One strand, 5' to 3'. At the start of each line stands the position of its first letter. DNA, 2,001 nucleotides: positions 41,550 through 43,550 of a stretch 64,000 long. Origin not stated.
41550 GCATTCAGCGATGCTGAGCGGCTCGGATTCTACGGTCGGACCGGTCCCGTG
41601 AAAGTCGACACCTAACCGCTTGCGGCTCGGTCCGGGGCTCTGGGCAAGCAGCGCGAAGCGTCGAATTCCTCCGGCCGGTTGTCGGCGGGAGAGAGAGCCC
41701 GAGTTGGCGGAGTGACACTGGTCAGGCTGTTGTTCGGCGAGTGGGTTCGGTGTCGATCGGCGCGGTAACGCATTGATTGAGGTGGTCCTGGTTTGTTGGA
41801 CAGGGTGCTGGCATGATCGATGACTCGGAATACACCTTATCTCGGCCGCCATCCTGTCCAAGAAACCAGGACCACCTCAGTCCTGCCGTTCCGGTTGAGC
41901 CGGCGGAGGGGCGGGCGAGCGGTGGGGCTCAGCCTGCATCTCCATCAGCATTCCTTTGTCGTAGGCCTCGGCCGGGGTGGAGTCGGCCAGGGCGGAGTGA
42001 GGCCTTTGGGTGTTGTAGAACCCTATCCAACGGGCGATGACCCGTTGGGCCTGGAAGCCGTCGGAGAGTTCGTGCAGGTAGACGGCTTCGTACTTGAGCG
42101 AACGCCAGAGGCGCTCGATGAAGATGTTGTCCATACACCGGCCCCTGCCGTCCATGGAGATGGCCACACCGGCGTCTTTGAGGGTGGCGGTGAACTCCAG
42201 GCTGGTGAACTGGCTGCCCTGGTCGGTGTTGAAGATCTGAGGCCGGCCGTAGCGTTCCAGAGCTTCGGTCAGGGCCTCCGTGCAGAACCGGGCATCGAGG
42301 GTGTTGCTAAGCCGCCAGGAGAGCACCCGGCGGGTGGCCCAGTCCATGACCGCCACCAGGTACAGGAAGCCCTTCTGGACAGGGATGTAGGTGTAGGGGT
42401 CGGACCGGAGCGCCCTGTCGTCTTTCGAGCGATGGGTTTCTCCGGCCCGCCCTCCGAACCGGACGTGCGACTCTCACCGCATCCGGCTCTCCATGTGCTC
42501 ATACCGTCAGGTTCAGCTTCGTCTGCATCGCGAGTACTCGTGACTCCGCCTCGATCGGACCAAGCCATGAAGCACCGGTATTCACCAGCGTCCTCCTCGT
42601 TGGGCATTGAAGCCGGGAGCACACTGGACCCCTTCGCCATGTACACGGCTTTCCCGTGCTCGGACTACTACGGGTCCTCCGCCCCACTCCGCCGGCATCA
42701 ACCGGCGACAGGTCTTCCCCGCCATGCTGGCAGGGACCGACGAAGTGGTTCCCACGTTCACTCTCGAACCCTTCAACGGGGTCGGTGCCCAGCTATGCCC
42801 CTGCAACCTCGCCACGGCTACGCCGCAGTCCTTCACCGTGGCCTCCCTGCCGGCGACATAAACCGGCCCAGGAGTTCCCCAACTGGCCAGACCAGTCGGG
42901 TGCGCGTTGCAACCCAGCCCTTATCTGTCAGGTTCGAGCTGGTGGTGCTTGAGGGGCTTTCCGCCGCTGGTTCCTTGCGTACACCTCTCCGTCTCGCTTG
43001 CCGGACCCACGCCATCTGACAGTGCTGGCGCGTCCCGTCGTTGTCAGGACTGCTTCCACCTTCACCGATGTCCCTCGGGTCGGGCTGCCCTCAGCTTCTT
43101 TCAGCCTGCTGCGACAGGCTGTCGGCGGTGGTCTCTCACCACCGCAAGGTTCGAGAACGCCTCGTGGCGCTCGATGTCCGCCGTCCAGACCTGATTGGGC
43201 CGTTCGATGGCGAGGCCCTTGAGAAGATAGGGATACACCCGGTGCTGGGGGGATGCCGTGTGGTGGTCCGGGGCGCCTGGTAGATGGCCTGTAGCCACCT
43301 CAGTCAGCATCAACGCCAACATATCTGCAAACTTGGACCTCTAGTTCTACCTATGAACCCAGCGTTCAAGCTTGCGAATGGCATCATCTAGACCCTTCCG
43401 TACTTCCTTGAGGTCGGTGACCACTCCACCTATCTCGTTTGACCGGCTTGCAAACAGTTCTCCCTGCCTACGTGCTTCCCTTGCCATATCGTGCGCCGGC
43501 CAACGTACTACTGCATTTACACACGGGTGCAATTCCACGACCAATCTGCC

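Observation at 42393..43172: ORF-less group II intron inside the DDE codon region of an IS3 transposase, with its target-recognition loop matching the exon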

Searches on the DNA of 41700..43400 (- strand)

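Call 5: search_rna_families(source=window, start=41700, end=43400, threshold=evalue, max_evalue=10, show_alignments=5)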
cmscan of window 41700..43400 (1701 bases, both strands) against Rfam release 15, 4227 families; matches with E-value up to 10: 10.
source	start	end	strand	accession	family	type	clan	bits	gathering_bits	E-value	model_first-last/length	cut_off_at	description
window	42393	42491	-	RF00029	Intron_gpII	Intron;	-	60.8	40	4.7e-11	1-77/77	no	Group II catalytic intron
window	42453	42491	-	RF04357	Plastid-ndhA-ndhB-2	Intron;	CL00155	30.9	53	0.00019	1-41/41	no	Plastid-ndhA-ndhB-2 group II-D5 intron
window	41782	41875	-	RF03356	mir-4782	Gene; miRNA;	-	22.3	100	0.4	1-79/79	no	mir-4782 microRNA precursor family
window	42456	42489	-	RF04336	Plastid-petD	Intron;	-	21.5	65.5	0.16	10-43/47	no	Plastid-petD group II-D5 intron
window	43093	43126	-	RF03576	mir-4435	Gene; miRNA;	-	19.8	58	0.42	1-74/74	no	mir-4435 microRNA precursor family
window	42629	42711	-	RF01998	group-II-D1D4-1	Intron;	CL00102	17.5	35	2.9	1-84/84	no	Group II catalytic intron D1-D4-1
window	41770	41886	+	RF03828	MIR831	Gene; miRNA;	-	16.6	100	3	1-181/181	no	MIR831 microRNA precursor family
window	42643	42710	+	RF02228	sX9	Gene; sRNA;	-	15.3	44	9.2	1-76/76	no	Xanthomonas sRNA sX9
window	43073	43126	-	RF01131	sR47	Gene; snRNA; snoRNA; CD-box;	CL00132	13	40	5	1-55/55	no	Small nucleolar RNA sR47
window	43115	43243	-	RF00050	FMN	Cis-reg; riboswitch;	-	13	66.2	7.5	31-121/138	no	FMN riboswitch aptamer (RFN element)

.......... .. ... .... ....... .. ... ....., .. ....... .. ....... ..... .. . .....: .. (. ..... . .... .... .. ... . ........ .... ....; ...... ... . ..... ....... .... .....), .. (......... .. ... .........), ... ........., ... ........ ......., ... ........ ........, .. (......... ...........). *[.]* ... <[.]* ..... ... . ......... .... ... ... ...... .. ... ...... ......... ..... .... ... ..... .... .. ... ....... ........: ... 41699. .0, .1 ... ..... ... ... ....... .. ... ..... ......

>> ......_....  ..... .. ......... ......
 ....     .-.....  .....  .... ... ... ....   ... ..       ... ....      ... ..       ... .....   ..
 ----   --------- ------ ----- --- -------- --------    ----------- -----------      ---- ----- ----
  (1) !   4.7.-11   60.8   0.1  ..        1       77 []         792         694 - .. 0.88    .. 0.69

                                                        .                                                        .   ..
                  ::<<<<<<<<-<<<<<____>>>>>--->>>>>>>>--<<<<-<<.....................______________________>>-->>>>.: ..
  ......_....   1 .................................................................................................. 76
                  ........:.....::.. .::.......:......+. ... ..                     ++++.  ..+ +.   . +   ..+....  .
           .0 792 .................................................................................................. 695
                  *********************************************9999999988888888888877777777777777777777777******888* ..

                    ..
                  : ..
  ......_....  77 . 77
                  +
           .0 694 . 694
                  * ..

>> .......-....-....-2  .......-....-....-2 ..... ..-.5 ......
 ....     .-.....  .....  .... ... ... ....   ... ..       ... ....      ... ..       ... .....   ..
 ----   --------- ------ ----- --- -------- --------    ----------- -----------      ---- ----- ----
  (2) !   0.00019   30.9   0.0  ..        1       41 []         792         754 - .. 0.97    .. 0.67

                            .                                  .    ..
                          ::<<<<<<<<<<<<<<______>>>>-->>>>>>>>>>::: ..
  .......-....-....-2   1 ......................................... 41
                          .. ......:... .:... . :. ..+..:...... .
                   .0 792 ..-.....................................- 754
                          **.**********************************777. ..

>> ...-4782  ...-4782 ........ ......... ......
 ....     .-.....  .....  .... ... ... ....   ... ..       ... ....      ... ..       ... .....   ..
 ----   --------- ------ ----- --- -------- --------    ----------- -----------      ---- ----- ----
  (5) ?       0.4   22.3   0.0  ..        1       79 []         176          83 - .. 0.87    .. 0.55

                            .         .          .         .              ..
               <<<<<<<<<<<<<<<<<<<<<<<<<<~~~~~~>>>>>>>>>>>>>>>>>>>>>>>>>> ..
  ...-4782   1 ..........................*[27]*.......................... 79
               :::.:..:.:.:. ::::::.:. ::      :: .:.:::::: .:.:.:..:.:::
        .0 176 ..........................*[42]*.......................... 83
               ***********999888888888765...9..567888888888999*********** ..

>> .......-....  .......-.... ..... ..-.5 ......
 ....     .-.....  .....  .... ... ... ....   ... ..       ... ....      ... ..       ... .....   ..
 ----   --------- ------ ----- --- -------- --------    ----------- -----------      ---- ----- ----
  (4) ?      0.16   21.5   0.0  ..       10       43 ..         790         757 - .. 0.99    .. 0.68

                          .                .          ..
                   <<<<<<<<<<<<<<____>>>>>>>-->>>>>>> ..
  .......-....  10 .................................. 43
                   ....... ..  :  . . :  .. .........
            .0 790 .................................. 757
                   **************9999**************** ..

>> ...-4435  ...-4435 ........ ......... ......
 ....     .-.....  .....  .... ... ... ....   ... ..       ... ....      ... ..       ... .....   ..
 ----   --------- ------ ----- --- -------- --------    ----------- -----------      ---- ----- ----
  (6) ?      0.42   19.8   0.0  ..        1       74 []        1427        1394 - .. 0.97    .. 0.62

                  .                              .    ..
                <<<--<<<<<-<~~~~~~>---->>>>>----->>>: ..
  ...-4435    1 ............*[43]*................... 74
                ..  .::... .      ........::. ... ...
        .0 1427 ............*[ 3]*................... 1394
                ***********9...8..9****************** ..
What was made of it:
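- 42626..42677 (-): Domain III (intron positions 496-547). A weak, sub-threshold Rfam D1D4-1 match overlaps this region (call 5).
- On Group II intron (ribozyme): The Rfam D1-D4 models stay below threshold; the best is RF01998 at 17.5 bits against 35 (call 5).
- Tried and rejected: The Rfam D1-D4 models give only a 17.5-bit match to RF01998 (call 5).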

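Call 6: search_dna_similar(query=window:42393-43172:-, collection=plasmids, mode=distant, max_rows=25)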
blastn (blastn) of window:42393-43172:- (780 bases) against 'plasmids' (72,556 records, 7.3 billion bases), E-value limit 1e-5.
Records with a match: 223; places in all: 315; records where one place covers at least 80% of the query: 5.
Best place of each record, by identity: 95-99% 3; 90-95% 41; 80-90% 100; 60-80% 79.
By first word of the organism name: Streptomyces 58; Lactococcus 26; Rhodococcus 22; Bacillus 10; Klebsiella 9; Shinella 7; Sphingobium 7; Sinorhizobium 7; Mesorhizobium 6; Enterobacter 5; and 37 more.
By predicted mobility (MOB-suite, as given by PLSDB): non-mobilizable 92; mobilizable 86; conjugative 45.
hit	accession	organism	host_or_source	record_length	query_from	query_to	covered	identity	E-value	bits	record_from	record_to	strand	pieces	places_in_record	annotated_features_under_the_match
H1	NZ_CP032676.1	Rhodococcus rhodochrous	cell culture,soil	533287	3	780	100%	74.0%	8e-89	453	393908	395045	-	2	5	ltrA: group II intron reverse transcriptase/maturase (x2)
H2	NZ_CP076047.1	Rhodococcus sp. USK10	-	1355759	3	663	85%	72.1%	2e-84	320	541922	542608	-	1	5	record has no annotation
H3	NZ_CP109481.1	Streptomyces sp. NBC_01450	-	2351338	3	663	85%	71.2%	7e-77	296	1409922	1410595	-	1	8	none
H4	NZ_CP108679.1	Streptomyces sp. NBC_01216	-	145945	3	662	85%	68.4%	8e-51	209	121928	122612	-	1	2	none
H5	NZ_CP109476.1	Streptomyces sp. NBC_01455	-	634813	3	663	85%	68.3%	2e-45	191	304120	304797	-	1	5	ltrA: group II intron reverse transcriptase/maturase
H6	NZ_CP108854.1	Streptomyces sp. NBC_00841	-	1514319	56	663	78%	68.0%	2e-40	175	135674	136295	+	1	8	record has no annotation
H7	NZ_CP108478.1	Streptomyces mirabilis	-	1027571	3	549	70%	74.2%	2e-83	316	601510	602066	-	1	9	record has no annotation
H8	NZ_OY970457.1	Mycobacterium riyadhense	-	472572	3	549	70%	71.7%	5e-66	260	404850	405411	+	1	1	none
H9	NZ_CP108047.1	Streptomyces sp. NBC_00289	-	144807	3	549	70%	71.5%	4e-67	262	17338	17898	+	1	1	none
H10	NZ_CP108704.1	Streptomyces sp. NBC_01005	-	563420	3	543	69%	71.1%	6e-59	235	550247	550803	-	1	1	none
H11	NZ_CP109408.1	Kitasatospora sp. NBC_01519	-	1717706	3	543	69%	70.2%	2e-53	217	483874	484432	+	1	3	record has no annotation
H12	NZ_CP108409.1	Kitasatospora sp. NBC_01300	-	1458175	3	543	69%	69.7%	3e-50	207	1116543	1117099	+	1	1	record has no annotation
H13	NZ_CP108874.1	Streptomyces sp. NBC_00826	-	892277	3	549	70%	68.3%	1e-42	181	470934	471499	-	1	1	IS110 family transposase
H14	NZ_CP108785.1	Embleya sp. NBC_00888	-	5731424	3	549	70%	68.1%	3e-38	167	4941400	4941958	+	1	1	none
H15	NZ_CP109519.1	Streptomyces anulatus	-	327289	3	543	69%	68.7%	3e-44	187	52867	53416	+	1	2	none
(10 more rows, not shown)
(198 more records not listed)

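Call 8: get_annotated_region(hit=H1, flank=2500)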
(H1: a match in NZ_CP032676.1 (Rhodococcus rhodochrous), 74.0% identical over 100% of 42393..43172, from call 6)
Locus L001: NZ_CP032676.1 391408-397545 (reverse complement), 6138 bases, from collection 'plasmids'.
description: Rhodococcus rhodochrous strain ATCC BAA870 plasmid pNit, complete sequence
organism: Rhodococcus rhodochrous (NCBI taxid 1829)
taxonomy: Bacteria; Actinomycetota; Actinomycetes; Mycobacteriales; Nocardiaceae; Rhodococcus; Rhodococcus rhodochrous
host: -; source: cell culture,soil; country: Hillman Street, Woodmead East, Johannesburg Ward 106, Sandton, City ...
typing (MOB-suite, as given by PLSDB): non-mobilizable
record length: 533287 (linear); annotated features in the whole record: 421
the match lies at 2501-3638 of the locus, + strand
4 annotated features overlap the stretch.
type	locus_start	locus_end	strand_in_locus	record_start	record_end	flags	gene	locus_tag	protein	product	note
CDS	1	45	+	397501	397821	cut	-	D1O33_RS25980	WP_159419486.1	transposase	GO:0006313 - DNA transposition [Evidence IEA]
CDS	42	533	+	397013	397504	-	-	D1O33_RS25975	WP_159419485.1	IS3 family transposase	-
CDS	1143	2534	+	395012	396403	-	ltrA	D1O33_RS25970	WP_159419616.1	group II intron reverse transcriptase/maturase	GO:0000373 - Group II intron splicing [Evidence IEA]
CDS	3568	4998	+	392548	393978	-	ltrA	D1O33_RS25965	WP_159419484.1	group II intron reverse transcriptase/maturase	GO:0000373 - Group II intron splicing [Evidence IEA]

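Call 9: get_annotated_region(hit=H2, flank=2500)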
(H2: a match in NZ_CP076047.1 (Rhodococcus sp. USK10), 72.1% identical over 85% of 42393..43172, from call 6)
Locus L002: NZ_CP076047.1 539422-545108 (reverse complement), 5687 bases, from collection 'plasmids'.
description: Rhodococcus sp. USK10 plasmid unnamed2
organism: Rhodococcus sp. USK10 (NCBI taxid 2789739)
taxonomy: Bacteria; Actinomycetota; Actinomycetes; Mycobacteriales; Nocardiaceae; Rhodococcus; Rhodococcus sp. USK10
host: -; source: -; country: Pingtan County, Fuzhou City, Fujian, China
typing (MOB-suite, as given by PLSDB): mobilizable; relaxase MOBP,MOBP
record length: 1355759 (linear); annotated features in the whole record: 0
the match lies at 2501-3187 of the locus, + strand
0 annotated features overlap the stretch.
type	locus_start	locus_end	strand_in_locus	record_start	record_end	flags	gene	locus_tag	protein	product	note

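Call 10: get_annotated_region(hit=H3, flank=2500)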
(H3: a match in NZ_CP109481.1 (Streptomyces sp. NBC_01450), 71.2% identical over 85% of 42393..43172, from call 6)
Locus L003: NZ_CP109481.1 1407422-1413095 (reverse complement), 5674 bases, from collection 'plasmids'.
description: Streptomyces sp. NBC_01450 plasmid unnamed1, complete sequence
organism: Streptomyces sp. NBC_01450 (NCBI taxid 2903871)
taxonomy: Bacteria; Actinomycetota; Actinomycetes; Kitasatosporales; Streptomycetaceae; Streptomyces; Streptomyces sp. NBC 01450
host: -; source: -; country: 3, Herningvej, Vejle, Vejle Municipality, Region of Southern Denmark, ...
typing (MOB-suite, as given by PLSDB): mobilizable; replicon rep_cluster_1879,rep_cluster_1910,rep_cluster_43; relaxase MOBP,MOBP
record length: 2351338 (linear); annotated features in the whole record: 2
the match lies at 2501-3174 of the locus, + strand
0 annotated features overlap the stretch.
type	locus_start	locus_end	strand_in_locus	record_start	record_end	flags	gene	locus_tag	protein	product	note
